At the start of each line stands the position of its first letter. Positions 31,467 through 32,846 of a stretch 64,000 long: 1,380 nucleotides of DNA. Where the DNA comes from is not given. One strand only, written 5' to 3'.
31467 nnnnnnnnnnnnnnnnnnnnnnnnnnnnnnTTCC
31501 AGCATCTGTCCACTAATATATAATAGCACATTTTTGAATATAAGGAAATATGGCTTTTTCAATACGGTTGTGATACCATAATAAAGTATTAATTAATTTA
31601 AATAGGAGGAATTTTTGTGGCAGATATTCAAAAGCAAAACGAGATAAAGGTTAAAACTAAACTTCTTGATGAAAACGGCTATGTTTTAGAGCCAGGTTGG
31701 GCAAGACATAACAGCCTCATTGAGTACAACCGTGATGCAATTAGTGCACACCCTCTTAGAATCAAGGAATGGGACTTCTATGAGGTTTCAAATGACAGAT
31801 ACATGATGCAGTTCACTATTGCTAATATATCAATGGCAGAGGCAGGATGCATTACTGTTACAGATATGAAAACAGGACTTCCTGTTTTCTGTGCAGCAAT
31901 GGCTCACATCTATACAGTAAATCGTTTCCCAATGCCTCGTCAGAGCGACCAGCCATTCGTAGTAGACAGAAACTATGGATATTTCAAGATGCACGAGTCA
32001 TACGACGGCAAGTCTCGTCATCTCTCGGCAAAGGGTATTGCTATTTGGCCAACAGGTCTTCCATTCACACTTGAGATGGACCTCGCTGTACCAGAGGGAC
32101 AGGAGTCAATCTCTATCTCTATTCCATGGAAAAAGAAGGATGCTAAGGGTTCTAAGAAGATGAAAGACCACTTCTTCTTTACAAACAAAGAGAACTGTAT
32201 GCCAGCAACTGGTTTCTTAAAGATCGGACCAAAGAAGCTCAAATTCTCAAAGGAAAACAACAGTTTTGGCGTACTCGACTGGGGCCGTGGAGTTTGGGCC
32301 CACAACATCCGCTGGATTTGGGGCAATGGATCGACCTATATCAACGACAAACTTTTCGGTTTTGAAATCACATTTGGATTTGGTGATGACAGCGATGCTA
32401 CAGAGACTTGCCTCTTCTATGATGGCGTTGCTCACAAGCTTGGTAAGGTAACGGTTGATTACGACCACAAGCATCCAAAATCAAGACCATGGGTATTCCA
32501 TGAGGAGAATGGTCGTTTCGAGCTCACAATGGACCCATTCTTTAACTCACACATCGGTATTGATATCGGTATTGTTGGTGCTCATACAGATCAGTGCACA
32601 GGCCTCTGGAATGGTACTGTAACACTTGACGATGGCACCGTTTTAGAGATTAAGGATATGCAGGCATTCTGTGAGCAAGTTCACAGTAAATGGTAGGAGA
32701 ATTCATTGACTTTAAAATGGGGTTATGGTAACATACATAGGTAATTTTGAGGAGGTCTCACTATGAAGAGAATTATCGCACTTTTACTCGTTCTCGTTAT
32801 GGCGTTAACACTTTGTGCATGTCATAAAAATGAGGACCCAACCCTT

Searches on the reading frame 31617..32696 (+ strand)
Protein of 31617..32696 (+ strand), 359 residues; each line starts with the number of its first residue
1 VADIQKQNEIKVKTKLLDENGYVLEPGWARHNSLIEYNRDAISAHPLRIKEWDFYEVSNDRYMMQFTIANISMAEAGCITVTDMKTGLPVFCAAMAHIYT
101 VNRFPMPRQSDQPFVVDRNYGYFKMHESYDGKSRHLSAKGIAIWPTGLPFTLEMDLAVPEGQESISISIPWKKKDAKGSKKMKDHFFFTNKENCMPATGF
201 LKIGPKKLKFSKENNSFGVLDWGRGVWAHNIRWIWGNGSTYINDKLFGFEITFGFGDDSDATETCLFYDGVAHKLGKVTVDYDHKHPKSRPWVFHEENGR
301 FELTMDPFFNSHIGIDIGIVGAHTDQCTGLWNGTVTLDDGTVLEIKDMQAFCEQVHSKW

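Call 3: search_protein_families(library=pfam, proteins=[window:31617-32696:+], max_evalue=0.1)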
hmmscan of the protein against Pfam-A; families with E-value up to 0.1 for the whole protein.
window:31617-32696:+ (359 aa): 1 family
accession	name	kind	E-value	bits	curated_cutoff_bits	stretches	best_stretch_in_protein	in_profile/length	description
PF10974.15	DUF2804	-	1.3e-92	311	26.9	1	7-359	1-339/339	Domain of unknown function (DUF2804)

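Call 4: search_protein_families(library=ncbifam, proteins=[window:31617-32696:+], max_evalue=0.1)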
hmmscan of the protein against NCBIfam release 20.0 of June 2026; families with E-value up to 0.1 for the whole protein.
window:31617-32696:+ (359 aa): 0 families
